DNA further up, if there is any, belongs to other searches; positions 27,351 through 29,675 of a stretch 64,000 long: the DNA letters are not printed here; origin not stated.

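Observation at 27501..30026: Wzy_C-TPR membrane protein back-to-back with a secreted, anchored Gly/Ser/Ala/Pro-rich protein: candidate O-oligosaccharyltransferase and acceptor pair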

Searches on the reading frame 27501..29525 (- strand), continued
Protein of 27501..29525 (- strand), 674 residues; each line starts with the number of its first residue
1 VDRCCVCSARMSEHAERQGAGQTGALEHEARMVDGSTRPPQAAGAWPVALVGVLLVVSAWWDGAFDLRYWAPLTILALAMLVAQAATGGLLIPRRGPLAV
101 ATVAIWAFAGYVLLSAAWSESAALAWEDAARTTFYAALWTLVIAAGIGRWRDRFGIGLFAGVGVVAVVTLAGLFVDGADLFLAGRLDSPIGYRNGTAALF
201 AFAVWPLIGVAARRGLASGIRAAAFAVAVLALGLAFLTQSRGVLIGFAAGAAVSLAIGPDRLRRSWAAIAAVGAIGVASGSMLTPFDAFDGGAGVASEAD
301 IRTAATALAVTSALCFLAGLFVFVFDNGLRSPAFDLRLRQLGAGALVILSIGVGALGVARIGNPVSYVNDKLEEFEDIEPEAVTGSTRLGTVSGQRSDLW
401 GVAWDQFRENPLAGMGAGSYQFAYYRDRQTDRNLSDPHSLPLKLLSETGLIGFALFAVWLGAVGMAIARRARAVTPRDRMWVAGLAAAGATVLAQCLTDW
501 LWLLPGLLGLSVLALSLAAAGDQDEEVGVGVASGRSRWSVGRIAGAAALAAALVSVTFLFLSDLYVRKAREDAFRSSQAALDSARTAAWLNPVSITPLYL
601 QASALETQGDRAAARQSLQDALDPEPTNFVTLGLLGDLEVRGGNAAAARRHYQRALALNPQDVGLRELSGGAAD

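Call 37: search_solved_structures(query=A1, max_evalue=1, show_alignments=3)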
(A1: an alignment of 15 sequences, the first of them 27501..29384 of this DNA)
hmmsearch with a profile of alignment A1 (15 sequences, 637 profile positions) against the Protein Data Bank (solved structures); distinct sequences matched with E-value up to 1: 56.
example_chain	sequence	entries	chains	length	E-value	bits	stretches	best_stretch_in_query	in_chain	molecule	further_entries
9qhb_A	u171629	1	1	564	3.8e-21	78.1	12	548-626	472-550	Engineered tetratricopeptide repeat protein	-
8bu0_A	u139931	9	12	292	1.1e-12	50.2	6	548-625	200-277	Consensus tetratricopeptide repeat protein | Crystal structure of an 8-repeat consensus TPR superhelix with Zinc. | Monomer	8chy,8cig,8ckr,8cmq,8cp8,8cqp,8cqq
9qhc_A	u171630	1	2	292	4.5e-12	48.2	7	548-624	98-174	Engineered tetratricopeptide repeat protein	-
7obi_A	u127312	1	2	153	1.3e-11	46.7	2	570-626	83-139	CTPR-rv4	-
9gzg_A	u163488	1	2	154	7.8e-09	37.4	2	567-626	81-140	Engineered CTPR protein with glutamic acids for conductivity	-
2fo7_A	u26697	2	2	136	5.4e-07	31.4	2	567-624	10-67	SYNTHETIC CONSENSUS TPR PROTEIN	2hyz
8ch0_A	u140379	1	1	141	7.5e-07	30.9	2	566-624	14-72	Consensus tetratricopeptide repeat protein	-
3kd7_A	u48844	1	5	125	4.2e-06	28.4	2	567-625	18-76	CTPR390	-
1na0_A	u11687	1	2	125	1e-05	27.1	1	567-626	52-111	designed protein CTPR3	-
5fzr_A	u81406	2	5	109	2.3e-05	26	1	540-618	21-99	DESIGNED TPR PROTEIN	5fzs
5fzq_A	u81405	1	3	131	3.4e-05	25.4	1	540-620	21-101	DESIGNED TPR PROTEIN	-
6v8e_A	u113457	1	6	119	3.8e-05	25.2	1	544-626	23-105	Designed protein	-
6vfh_A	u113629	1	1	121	3.9e-05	25.2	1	544-631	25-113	T33_dn10A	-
6vfi_B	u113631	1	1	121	4.9e-05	24.9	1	544-625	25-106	O43_dn18B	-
2wqh_A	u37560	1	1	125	5.2e-05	24.8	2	567-626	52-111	CTPR3Y3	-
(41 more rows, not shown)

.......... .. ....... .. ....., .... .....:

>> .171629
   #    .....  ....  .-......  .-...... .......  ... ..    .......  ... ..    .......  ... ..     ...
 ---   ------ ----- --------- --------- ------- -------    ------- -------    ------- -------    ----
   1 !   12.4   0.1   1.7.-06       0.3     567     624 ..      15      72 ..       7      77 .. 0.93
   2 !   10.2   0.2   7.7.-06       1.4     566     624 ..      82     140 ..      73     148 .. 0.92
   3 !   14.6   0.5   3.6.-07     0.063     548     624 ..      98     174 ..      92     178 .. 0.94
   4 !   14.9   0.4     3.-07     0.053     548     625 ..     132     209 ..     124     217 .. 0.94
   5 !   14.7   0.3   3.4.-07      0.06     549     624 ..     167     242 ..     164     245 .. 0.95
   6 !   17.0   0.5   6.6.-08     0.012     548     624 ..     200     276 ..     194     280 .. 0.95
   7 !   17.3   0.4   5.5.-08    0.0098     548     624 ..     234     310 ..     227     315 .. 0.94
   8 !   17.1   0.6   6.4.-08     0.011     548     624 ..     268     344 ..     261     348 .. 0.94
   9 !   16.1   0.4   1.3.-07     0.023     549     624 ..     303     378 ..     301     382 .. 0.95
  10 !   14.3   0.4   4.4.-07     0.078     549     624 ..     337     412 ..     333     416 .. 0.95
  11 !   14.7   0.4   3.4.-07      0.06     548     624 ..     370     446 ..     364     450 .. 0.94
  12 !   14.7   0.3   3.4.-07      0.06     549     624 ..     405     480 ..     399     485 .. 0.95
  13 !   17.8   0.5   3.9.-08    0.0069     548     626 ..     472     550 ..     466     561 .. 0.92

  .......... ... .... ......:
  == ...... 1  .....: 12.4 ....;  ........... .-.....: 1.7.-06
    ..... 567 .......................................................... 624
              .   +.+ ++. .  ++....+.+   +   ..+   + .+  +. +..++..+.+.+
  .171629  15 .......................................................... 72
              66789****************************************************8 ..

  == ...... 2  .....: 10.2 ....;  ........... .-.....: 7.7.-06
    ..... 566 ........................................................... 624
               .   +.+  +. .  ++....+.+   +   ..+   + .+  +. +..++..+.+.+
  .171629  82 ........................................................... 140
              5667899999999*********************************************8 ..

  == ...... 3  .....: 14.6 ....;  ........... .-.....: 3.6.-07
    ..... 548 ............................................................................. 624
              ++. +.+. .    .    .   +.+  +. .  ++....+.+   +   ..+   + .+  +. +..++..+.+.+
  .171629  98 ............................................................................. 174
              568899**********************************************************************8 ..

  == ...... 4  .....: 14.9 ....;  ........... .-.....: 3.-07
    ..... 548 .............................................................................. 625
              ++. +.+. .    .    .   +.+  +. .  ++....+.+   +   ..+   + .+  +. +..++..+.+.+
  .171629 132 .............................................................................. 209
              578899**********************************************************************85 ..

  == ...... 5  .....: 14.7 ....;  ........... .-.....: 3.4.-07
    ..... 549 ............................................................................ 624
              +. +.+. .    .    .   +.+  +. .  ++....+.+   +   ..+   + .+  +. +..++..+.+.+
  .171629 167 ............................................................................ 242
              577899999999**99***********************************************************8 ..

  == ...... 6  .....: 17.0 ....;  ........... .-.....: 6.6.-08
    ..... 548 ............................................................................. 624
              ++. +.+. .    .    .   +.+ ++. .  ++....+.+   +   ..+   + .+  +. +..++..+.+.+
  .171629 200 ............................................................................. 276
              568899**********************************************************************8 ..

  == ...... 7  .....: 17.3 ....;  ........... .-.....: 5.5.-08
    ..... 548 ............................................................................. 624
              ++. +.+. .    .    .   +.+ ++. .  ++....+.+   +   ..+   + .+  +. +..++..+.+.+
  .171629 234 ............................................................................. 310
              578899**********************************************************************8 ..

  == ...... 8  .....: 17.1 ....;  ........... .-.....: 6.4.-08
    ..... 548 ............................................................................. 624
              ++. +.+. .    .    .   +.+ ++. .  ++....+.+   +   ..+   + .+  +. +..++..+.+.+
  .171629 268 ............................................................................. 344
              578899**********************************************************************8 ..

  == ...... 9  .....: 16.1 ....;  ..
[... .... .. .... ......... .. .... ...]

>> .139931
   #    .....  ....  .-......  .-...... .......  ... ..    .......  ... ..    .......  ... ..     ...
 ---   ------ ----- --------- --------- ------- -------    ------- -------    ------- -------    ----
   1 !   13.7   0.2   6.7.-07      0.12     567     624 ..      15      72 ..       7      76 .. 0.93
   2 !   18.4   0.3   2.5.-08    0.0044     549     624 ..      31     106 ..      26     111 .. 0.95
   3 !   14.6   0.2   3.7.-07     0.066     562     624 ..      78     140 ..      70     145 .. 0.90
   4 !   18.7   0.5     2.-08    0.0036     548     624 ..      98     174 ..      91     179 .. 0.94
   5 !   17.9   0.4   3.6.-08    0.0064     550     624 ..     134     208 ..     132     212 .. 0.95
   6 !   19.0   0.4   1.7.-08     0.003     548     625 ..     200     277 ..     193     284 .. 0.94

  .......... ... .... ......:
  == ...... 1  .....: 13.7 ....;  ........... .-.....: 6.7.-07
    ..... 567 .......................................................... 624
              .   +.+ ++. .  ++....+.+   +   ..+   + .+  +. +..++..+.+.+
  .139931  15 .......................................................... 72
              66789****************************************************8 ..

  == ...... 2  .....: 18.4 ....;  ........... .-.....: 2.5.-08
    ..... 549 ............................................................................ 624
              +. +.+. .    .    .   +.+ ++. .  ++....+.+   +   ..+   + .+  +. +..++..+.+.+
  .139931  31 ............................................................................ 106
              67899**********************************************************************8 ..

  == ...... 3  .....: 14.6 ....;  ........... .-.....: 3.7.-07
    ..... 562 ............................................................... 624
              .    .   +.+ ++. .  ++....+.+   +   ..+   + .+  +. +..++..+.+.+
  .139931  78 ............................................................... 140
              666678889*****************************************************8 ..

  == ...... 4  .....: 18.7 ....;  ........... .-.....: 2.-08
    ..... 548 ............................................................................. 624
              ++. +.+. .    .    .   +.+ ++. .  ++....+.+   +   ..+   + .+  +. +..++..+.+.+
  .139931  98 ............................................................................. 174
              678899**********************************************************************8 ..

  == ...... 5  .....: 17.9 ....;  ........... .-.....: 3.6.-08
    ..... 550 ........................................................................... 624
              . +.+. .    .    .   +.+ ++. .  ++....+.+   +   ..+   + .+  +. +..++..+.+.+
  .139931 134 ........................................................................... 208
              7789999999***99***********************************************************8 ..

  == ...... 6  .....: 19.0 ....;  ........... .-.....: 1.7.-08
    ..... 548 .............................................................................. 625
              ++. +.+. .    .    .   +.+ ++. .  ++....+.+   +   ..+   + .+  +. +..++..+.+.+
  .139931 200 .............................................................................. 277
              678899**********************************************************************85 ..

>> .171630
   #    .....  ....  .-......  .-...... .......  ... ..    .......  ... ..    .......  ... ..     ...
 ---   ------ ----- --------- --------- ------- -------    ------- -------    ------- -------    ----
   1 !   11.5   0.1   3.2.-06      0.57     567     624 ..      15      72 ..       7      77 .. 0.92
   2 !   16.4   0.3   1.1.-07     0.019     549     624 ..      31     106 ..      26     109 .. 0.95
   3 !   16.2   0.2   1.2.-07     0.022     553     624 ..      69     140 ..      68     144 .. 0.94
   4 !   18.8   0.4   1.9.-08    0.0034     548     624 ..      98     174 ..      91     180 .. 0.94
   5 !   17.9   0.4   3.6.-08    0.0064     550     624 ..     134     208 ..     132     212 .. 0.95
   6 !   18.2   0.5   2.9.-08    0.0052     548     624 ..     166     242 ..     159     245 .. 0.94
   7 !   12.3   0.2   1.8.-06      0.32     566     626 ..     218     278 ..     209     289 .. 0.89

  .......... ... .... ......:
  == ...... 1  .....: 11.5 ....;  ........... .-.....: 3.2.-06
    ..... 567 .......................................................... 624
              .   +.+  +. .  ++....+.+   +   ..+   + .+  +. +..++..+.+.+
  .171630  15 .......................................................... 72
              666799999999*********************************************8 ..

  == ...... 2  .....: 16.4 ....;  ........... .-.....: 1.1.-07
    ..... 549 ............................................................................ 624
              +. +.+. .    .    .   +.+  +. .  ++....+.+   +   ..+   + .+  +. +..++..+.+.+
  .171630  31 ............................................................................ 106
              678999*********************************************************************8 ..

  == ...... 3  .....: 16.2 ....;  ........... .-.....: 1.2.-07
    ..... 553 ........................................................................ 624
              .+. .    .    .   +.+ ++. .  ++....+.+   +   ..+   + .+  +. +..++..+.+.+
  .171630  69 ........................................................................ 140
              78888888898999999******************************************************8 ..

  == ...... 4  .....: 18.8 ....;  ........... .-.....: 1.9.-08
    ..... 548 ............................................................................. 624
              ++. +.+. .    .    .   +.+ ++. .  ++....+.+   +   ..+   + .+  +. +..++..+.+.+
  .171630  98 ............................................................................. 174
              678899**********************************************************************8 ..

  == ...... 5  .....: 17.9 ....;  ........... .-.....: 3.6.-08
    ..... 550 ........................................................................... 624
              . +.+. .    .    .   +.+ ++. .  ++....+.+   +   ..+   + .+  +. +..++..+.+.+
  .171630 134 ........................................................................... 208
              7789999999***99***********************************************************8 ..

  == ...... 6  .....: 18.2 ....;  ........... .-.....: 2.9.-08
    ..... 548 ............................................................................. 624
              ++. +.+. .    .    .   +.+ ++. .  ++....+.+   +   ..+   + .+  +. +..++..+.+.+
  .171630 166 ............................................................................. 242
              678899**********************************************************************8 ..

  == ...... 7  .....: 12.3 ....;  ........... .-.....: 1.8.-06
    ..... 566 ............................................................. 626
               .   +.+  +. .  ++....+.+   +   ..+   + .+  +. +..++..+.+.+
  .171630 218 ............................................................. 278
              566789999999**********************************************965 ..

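Call 79: predict_structure(alignment_id=A5)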
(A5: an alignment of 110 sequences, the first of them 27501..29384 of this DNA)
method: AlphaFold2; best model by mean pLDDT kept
length: 627 residues; sequences in the alignment: 110
mean_pLDDT: 90.5   pTM: 0.90
mean pLDDT of the five models: 90.5, 90.4, 89.6, 89.2, 89.0
residues with pLDDT >= 90: 487; 70-90: 80; 50-70: 42; < 50: 18
segments of 3 or more residues with pLDDT < 50: 332-346
pLDDT, mean of each block of 10 residues (from residue 1): 93 77 94 96 92 98 98 97 97 93 91 97 96 91 91 97 96 98 98 91 97 95 97 96 89 98 98 94 83 89 83 61 57 45 54 93 98 94 76 92 98 98 95 97 95 86 97 74 61 94 98 97 98 99 98 98 98 97 97 97 97 92 64
secondary structure, 60 per line:
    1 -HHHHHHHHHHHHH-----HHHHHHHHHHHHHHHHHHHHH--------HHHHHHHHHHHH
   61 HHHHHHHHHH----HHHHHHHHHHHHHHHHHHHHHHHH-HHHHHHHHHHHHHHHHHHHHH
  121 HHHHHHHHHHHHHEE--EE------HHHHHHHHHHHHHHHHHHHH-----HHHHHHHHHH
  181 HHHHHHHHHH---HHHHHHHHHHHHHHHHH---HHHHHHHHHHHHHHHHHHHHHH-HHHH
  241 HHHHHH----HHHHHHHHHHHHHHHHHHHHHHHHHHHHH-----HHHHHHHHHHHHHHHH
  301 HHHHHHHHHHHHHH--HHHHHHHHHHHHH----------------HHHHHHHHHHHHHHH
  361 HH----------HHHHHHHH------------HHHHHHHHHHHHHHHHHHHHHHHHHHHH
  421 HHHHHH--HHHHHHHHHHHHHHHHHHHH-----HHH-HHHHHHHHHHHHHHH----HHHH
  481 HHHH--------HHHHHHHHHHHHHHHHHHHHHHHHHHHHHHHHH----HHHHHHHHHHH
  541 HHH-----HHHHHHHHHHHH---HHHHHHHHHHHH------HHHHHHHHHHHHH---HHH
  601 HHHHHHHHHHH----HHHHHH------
elements in order: H2-14 H20-40 H49-70 H75-98 H100-133 H146-165 H171-190 H194-210 H214-235 H237-246 H251-279 H285-314 H317-329 H346-362 H373-380 H393-426 H429-448 H458-472 H477-484 H493-525 H530-543 H549-560 H564-575 H582-594 H598-611 H616-621

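Call 81: fold_search(model_id=the predicted structure, library=pdb)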
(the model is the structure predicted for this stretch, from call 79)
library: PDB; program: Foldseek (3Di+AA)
matches with E <= 10: 1180; with E <= 0.001: 14
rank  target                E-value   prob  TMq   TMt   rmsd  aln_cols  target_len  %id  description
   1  7tpg_B                8.7e-05  1.00  0.40  0.57   8.3       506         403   15  Single-Particle Cryo-EM Structure of the WaaL O-antigen ligase in its ligand bound state (released 2022-04-06)
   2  1na0_A                2.0e-04  1.00  0.16  0.74   2.8       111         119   23  Design of Stable alpha-Helical Arrays from an Idealized TPR Motif (released 2003-06-03)
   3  6v8e_B                2.7e-04  1.00  0.17  0.82   2.2       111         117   24  Computationally designed C3-symmetric homotrimer from TPR repeat protein (released 2020-08-12)
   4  6v8e_A                3.5e-04  1.00  0.17  0.78   2.4       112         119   24  Computationally designed C3-symmetric homotrimer from TPR repeat protein (released 2020-08-12)
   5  9qhc_B                3.8e-04  1.00  0.19  0.38  15.0       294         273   16  Crystal structure of 8-repeat CTPR protein with eliminated coordination sites (released 2025-10-22)
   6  6vfh_A                4.1e-04  1.00  0.16  0.72   3.4       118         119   22  De novo designed tetrahedral nanoparticle T33_dn10 (released 2020-08-12)
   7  8chy                  4.6e-04  1.00  0.17  0.37  16.0       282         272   16  Crystal structure of an 8-repeat consensus TPR superhelix with Zinc. (released 2024-02-21)
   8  9gzg_A                5.2e-04  1.00  0.17  0.62   9.0       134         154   23  Crystal structure of CTPR4E4 mutant (released 2025-10-15)
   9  6v8e_D                6.4e-04  1.00  0.17  0.79   2.4       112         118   24  Computationally designed C3-symmetric homotrimer from TPR repeat protein (released 2020-08-12)
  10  5hrz                  6.4e-04  1.00  0.17  0.74   2.7       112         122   21  Computationally Designed Trimer 1na0C3_3 (released 2017-04-12)
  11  6vfk_A                7.5e-04  1.00  0.16  0.71   3.4       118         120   22  De novo designed tetrahedral nanoparticle T33_dn10 displaying 4 copies of BG505-SOSIP trimer on the surface (released 2020-07-22)
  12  2fo7                  9.2e-04  1.00  0.13  0.57  11.1       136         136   24  Crystal structure of an 8 repeat consensus TPR superhelix (trigonal crystal form) (released 2006-03-07)
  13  8ump_A                9.9e-04  1.00  0.17  0.77   2.3       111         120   20  T33-ml35 - Designed Tetrahedral Protein Cage Using Machine Learning Algorithms (released 2023-11-15)
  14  2pl2_A                9.9e-04  1.00  0.15  0.47  14.0       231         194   18  Crystal structure of TTC0263: a thermophilic TPR protein in Thermus thermophilus HB27 (released 2008-03-04)
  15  9qhb                  1.0e-03  1.00  0.17  0.33  16.3       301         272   19  Crystal structure of 16-repeat CTPR protein with eliminated coordination sites (released 2025-10-22)
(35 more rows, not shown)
